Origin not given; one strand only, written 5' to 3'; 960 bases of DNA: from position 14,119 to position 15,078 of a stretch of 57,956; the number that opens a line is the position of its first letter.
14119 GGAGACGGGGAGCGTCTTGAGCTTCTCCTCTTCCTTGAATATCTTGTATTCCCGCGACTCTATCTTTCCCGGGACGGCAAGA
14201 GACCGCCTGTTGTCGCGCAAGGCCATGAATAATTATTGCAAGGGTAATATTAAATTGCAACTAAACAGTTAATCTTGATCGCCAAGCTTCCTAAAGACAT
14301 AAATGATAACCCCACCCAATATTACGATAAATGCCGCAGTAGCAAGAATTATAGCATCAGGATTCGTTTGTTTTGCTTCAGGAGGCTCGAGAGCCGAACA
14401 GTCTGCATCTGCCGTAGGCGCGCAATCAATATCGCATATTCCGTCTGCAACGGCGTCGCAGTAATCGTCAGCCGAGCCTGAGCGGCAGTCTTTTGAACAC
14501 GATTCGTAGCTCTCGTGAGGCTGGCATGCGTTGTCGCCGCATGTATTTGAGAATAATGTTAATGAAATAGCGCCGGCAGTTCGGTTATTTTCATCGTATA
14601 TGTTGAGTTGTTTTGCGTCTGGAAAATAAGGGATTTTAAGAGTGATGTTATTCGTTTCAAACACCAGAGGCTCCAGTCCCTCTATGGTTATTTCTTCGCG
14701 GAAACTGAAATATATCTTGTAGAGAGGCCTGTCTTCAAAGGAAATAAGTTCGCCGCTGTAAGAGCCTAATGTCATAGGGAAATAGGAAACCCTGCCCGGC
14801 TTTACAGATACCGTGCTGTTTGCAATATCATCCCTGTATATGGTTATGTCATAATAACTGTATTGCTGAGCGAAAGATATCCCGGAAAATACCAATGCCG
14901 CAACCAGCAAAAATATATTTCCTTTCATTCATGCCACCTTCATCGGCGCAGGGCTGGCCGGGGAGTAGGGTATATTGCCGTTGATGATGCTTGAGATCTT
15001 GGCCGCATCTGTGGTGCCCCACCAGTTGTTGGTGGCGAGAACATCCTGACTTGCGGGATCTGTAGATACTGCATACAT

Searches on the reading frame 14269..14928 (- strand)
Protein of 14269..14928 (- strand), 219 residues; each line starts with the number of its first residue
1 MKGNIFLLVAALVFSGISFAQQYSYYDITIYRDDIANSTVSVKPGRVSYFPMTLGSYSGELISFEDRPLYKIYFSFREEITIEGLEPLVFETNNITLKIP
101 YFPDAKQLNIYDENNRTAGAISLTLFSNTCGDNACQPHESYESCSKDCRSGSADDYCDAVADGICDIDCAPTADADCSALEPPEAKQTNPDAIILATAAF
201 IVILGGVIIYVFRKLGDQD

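Call 4: search_protein_families(library=pfam, proteins=[window:14269-14928:-], max_evalue=0.01)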
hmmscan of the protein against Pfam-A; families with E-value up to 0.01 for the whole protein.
window:14269-14928:- (219 aa): 1 family
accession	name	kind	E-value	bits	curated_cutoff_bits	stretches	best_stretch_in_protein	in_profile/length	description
PF14283.11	CD1107-like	-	0.0011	19.4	26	1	138-215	74-153/158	Mobile element protein CD1107-like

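Call 31: find_homologous_proteins(query=window:14269-14928:-, max_evalue=0.001)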
Query window:14269-14928:- (219 aa): 3 proteins with E <= 0.001 among 155 candidates.
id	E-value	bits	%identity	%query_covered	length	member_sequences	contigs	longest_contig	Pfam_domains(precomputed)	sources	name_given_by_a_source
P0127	5.7e-139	479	98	100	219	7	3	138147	-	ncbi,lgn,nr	ncbi:MAG: hypothetical protein HY364_05565 [Candidatus Aenigmarchaeota archaeon]|nr:hypothetical pro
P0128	2.1e-40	157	41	95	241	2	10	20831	-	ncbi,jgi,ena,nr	ncbi:MAG TPA: hypothetical protein VI979_00395 [archaeon]|nr:hypothetical protein [archaeon]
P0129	6.6e-21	93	34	79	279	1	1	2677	-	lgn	-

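Call 32: find_encoding_contigs(protein=P0127, flank=10000, max_places=5)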
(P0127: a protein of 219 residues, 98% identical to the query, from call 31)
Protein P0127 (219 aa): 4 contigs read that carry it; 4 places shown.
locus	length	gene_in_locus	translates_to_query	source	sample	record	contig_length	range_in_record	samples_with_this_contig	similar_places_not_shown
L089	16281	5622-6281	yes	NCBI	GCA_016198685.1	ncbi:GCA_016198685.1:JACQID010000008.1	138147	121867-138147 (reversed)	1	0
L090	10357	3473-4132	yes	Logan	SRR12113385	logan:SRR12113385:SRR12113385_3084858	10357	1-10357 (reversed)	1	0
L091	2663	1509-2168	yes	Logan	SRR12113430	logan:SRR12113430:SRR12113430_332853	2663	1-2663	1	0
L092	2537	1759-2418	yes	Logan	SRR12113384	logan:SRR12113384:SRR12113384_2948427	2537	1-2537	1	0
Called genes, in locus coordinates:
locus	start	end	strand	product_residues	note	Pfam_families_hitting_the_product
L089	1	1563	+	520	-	?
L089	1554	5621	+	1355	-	PF09471:Peptidase_M64 (faint), PF05048:NosD, PF13229:Beta_helix, PF05048:NosD, PF13229:Beta_helix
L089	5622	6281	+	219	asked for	-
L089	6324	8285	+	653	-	PF00482:T2SSF (weak)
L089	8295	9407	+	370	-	PF13439:Glyco_transf_4, PF13579:Glyco_trans_4_4, PF20706:GT4-conflict (weak), PF00534:Glycos_transf_1, PF13692:Glyco_trans_1_4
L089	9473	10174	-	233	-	PF13641:Glyco_tranf_2_3, PF00535:Glycos_transf_2, PF10111:Glyco_tranf_2_2 (weak)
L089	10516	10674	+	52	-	PF07754:Ribosomal_aS21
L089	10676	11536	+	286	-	PF13793:Pribosyltran_N, PF00156:Pribosyltran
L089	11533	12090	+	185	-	PF01725:Ham1p_like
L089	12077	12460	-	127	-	PF01894:YjbQ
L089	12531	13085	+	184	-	PF00352:TBP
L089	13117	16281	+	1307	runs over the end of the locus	-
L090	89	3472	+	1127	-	PF09471:Peptidase_M64 (faint), PF05048:NosD, PF13229:Beta_helix, PF05048:NosD, PF13229:Beta_helix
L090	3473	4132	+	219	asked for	-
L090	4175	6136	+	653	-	PF00482:T2SSF (weak)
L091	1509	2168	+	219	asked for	-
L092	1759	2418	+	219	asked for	-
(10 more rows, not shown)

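Call 33: find_encoding_contigs(protein=P0128, flank=10000, max_places=6)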
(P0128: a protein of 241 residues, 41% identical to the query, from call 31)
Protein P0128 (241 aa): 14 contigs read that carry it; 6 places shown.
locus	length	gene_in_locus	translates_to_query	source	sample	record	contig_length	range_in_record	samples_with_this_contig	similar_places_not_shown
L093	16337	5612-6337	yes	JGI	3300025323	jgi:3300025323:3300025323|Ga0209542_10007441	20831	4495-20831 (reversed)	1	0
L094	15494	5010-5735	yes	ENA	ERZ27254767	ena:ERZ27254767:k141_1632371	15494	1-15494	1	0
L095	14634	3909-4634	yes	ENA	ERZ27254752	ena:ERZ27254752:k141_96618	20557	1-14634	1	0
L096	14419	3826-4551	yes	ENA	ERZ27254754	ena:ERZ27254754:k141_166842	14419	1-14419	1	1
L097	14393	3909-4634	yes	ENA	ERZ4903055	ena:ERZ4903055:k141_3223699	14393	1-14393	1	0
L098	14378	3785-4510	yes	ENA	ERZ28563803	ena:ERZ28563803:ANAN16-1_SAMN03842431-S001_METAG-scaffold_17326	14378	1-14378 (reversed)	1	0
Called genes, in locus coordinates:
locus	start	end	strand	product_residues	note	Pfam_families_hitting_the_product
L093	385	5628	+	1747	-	PF17957:Big_7 (faint), PF09471:Peptidase_M64 (faint)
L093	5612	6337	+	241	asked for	-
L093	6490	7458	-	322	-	-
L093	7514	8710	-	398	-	-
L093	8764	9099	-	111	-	-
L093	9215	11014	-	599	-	PF02934:GatB_N, PF02938:GAD (weak), PF02637:GatB_Yqey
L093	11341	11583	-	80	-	-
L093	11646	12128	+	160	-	PF08279:HTH_11 (weak), PF13404:HTH_AsnC-type, PF13412:HTH_24, PF01047:MarR (weak), PF12802:MarR_2 (faint), PF01037:AsnC_trans_reg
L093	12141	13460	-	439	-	PF18195:GatD_N, PF00710:Asparaginase, PF17763:Asparaginase_C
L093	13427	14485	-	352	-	PF13091:PLDc_2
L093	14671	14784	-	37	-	-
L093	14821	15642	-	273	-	PF00924:MS_channel_2nd, PF21082:MS_channel_3rd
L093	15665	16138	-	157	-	-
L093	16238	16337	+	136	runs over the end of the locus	-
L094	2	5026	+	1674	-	?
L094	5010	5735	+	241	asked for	-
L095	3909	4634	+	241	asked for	-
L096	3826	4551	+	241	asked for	-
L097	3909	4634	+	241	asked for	-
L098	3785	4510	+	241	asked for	-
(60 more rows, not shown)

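Call 38: find_encoding_contigs(protein=window:14269-14928:-, flank=10000, max_places=10)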
Protein window:14269-14928:- (219 aa): 21 contigs read that carry it; 10 places shown.
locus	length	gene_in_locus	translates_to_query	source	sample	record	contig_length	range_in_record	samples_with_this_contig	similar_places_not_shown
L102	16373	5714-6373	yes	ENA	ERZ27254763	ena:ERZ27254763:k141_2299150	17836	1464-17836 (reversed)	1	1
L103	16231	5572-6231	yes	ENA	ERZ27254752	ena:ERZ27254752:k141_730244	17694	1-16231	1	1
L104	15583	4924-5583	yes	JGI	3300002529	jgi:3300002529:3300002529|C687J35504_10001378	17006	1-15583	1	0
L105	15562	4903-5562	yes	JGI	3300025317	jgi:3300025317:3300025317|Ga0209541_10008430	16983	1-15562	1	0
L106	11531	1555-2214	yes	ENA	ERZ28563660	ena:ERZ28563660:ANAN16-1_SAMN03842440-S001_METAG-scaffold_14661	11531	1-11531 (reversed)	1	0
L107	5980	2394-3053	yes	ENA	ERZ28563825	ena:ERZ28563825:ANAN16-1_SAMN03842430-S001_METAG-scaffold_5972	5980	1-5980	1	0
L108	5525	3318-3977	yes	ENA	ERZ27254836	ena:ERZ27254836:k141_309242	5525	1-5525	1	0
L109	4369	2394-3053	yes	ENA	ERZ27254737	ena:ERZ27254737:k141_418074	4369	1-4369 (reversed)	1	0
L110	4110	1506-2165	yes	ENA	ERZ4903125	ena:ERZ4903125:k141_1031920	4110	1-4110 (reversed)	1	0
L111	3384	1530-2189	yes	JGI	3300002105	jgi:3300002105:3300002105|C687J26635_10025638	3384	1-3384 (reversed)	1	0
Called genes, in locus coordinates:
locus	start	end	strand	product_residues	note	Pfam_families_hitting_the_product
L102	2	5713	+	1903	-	?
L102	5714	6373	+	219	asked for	-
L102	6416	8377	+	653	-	PF00482:T2SSF (weak)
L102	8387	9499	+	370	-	PF13477:Glyco_trans_4_2 (faint), PF13439:Glyco_transf_4, PF13579:Glyco_trans_4_4, PF20706:GT4-conflict, PF00534:Glycos_transf_1, PF13692:Glyco_trans_1_4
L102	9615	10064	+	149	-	PF06821:Ser_hydrolase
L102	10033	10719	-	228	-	PF00535:Glycos_transf_2, PF10111:Glyco_tranf_2_2 (weak), PF13641:Glyco_tranf_2_3 (faint)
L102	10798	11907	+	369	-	PF00155:Aminotran_1_2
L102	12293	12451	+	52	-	PF07754:Ribosomal_aS21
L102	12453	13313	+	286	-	PF13793:Pribosyltran_N, PF00156:Pribosyltran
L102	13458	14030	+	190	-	PF01725:Ham1p_like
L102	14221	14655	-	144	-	-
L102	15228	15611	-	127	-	PF01894:YjbQ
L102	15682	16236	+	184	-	PF00352:TBP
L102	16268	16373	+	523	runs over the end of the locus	?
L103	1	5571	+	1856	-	?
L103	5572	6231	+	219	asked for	-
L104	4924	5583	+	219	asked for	-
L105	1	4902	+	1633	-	?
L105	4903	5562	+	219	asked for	-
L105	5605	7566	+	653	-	PF00482:T2SSF (weak)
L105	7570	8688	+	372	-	PF13477:Glyco_trans_4_2 (faint), PF13439:Glyco_transf_4, PF13579:Glyco_trans_4_4, PF20706:GT4-conflict, PF00534:Glycos_transf_1, PF13692:Glyco_trans_1_4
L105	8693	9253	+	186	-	PF06821:Ser_hydrolase, PF12697:Abhydrolase_6 (faint)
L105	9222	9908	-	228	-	PF00535:Glycos_transf_2, PF10111:Glyco_tranf_2_2 (weak), PF13641:Glyco_tranf_2_3 (faint)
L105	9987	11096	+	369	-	PF00155:Aminotran_1_2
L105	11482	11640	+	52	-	PF07754:Ribosomal_aS21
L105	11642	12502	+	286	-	PF13793:Pribosyltran_N, PF00156:Pribosyltran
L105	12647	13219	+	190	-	PF01725:Ham1p_like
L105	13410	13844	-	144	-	-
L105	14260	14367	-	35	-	-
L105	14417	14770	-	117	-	PF01894:YjbQ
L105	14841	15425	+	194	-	PF00352:TBP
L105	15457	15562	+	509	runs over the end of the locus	?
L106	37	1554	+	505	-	PF05048:NosD, PF13229:Beta_helix, PF05048:NosD, PF13229:Beta_helix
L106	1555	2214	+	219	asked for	-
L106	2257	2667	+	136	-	-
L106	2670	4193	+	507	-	PF00482:T2SSF (weak)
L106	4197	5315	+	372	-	PF13477:Glyco_trans_4_2 (faint), PF13439:Glyco_transf_4, PF13579:Glyco_trans_4_4, PF20706:GT4-conflict, PF00534:Glycos_transf_1, PF13692:Glyco_trans_1_4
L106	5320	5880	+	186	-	PF06821:Ser_hydrolase, PF12697:Abhydrolase_6 (faint)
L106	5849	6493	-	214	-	-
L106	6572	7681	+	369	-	PF00155:Aminotran_1_2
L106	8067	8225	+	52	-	PF07754:Ribosomal_aS21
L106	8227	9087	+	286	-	PF13793:Pribosyltran_N, PF00156:Pribosyltran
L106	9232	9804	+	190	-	PF01725:Ham1p_like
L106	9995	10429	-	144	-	-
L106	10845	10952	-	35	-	-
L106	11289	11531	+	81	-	?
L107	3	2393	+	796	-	?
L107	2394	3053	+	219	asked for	-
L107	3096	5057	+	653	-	PF00482:T2SSF (weak)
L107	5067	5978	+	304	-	?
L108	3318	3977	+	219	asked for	-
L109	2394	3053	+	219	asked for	-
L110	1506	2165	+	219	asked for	-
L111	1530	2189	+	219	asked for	-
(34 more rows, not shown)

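Call 43: search_protein_families(library=ncbifam, proteins=[P0143, P0153, window:14269-14928:-, P0128, L089:6324-8285:+], max_evalue=0.01)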
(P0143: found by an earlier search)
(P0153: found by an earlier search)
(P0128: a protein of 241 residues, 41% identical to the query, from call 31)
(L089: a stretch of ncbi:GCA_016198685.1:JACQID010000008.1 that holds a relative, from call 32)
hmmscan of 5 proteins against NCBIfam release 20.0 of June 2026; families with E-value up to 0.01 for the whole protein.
P0143 (2054 aa): 3 families
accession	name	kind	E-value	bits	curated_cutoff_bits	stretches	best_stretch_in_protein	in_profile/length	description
TIGR04247.1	NosD_copper_fam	subfamily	1.2e-14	53.8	300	2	1815-2045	134-328/377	nitrous oxide reductase family maturation protein NosD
TIGR03804.1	para_beta_helix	repeat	3e-12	46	19.45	2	1736-1776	1-40/44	parallel beta-helix repeat protein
NF041940.1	choice_anch_X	domain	8.7e-08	31.8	25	1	1218-1242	1-25/37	choice-of-anchor X domain-containing protein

P0153 (1747 aa): 1 family
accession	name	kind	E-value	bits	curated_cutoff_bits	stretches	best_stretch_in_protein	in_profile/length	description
NF041940.1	choice_anch_X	domain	7.7e-06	25.5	25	1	1387-1416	1-30/37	choice-of-anchor X domain-containing protein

window:14269-14928:- (219 aa): 0 families

P0128 (241 aa): 0 families

L089:6324-8285:+ (653 aa): 0 families

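Call 44: search_protein_families(library=pfam, proteins=[P0143, P0153], max_evalue=0.01)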
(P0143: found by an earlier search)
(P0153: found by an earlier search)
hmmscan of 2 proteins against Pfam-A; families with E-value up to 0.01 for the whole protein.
P0143 (2054 aa): 7 families
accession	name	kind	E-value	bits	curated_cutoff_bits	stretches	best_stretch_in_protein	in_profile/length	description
PF05048.19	NosD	-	5.8e-23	81.9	23.6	2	1650-1779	15-150/212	Periplasmic copper-binding protein (NosD)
PF13229.12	Beta_helix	-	2.4e-20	73.2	25.9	2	1631-1775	5-134/158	Right handed beta helix region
PF09471.16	Peptidase_M64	-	1.8e-08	34.4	26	1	1276-1334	1-58/302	IgA Peptidase M64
PF07705.17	CARDB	-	5.3e-06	27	22.7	1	885-976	2-100/101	CARDB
PF19077.6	Big_13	-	5.4e-06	27.3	27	1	200-264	35-100/102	Bacterial Ig-like domain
PF22352.2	K319L-like_PKD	-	2.4e-05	24.7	27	0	225-264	45-84/84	K319L-like, PKD domain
PF17957.7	Big_7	-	0.00089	20.3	24.1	1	177-246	1-70/70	Bacterial Ig domain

P0153 (1747 aa): 3 families
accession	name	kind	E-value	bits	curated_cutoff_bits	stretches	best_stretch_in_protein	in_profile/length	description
PF09471.16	Peptidase_M64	-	5.6e-08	32.7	26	1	1561-1606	120-165/302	IgA Peptidase M64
PF17957.7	Big_7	-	3.6e-07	31.1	24.1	0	1067-1106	1-42/70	Bacterial Ig domain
PF07703.20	A2M_BRD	-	0.00078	20.2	22.7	0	762-833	56-131/140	Alpha-2-macroglobulin bait region domain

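Call 57: predict_structure(alignment_id=A2)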
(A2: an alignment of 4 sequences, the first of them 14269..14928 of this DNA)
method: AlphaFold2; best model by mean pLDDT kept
length: 219 residues; sequences in the alignment: 4
mean_pLDDT: 61.7   pTM: 0.49
mean pLDDT of the five models: 61.7, 61.2, 61.0, 59.0, 54.6
residues with pLDDT >= 90: 23; 70-90: 70; 50-70: 40; < 50: 86
segments of 3 or more residues with pLDDT < 50: 1-3, 14-21, 129-195, 214-219
pLDDT, mean of each block of 10 residues (from residue 1): 51 44 80 87 71 73 85 82 75 87 86 91 70 38 36 33 36 37 33 49 62 49
secondary structure, 60 per line:
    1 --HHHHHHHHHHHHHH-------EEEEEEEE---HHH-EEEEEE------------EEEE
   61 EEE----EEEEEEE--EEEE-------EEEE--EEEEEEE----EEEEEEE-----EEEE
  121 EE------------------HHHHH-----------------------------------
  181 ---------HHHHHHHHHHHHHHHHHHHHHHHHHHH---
elements in order: H3-16 E24-31 E39-44 E57-63 E68-74 E77-80 E88-91 E94-100 E105-111 E117-122 H141-145 H190-216

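Call 60: find_related_loci(query=A2, collection=metagenome_contigs, flank=10000)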
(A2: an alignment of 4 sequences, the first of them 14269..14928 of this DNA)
Query A2 (219 aa) in metagenome_contigs; peptide patterns used: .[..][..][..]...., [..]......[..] (x = any residue, [..] = any of these).
312 stretches matched a pattern; 17 encode a relative of the query (tblastn E <= 1e-3); 17 distinct loci.
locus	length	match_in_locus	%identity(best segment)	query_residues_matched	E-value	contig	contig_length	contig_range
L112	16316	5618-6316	40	1-215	2e-45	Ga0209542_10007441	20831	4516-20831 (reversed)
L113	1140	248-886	33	15-214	8e-36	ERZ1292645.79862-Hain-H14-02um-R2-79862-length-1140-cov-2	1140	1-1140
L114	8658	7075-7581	36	1-181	1e-27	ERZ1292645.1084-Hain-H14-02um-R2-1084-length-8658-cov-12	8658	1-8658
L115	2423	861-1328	27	8-177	1e-22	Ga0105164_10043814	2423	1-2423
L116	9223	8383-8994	32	1-179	6e-19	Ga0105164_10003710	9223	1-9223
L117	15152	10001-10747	58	68-180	5e-16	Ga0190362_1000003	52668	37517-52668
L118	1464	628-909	41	116-215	9e-15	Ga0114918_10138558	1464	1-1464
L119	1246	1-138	54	132-177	1e-14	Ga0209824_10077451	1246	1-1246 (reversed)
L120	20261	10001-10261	41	84-178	5e-14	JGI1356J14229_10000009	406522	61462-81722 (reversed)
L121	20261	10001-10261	41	84-178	5e-14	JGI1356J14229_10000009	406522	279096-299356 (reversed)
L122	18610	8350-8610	41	84-178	5e-14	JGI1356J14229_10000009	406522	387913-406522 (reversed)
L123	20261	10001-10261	41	84-178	5e-14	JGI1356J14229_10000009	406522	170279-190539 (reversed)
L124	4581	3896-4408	58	121-177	4e-13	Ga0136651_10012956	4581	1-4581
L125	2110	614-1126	58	121-177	5e-13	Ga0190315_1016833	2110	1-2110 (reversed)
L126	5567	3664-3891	37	102-180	6e-12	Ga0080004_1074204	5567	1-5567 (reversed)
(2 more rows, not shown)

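Call 62: search_protein_families(library=pfam, proteins=[L116:7003-8346:+, L116:8377-9120:+, L120:10443-12008:+, L120:9719-10450:+, L114:5451-7073:+, L114:7057-7899:+, L117:6915-9242:+, L117:9230-10840:+], max_evalue=0.01)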
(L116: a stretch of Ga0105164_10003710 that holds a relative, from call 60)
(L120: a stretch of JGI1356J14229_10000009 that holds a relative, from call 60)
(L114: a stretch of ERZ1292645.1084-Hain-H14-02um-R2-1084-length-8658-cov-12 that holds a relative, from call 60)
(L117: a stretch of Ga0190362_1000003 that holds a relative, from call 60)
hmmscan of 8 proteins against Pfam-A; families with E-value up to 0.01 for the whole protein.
L116:7003-8346:+ (447 aa): 3 families
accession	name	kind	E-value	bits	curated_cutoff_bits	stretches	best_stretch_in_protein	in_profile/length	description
PF09471.16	Peptidase_M64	-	3.4e-12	46.6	26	1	155-337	6-198/302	IgA Peptidase M64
PF18998.6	Flg_new_2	-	3.8e-08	33.6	23.6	1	33-85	15-71/73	Divergent InlB B-repeat domain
PF20130.4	DUF6520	-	0.0027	18.5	25.4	1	1-76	1-67/83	Family of unknown function (DUF6520)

L116:8377-9120:+ (247 aa): 0 families

L120:10443-12008:+ (521 aa): 0 families

L120:9719-10450:+ (243 aa): 0 families

L114:5451-7073:+ (540 aa): 0 families

L114:7057-7899:+ (280 aa): 0 families

L117:6915-9242:+ (775 aa): 7 families
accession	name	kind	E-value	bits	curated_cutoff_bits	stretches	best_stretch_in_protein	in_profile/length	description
PF18911.6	PKD_4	-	3.6e-19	69.1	27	1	280-338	18-76/85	PKD domain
PF00801.26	PKD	-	6.7e-15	55.3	23.5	1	278-333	13-68/80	PKD domain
PF18895.5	T4SS_pilin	-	1.5e-11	44.6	26.6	1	181-240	11-70/71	Type IV secretion system pilin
PF22352.2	K319L-like_PKD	-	4.3e-10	39.9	27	1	283-345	15-83/84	K319L-like, PKD domain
PF01841.26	Transglut_core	-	3.4e-05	24.5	23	1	685-734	50-108/108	Transglutaminase-like superfamily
PF04956.18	TrbC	-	0.00011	22.7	27.9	1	181-240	43-97/98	TrbC/VIRB2 pilin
PF21027.3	Sde0182_C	-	0.004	18.1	27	0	282-306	2-27/83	Cellulose-binding protein Sde0182, C-terminal domain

L117:9230-10840:+ (536 aa): 0 families
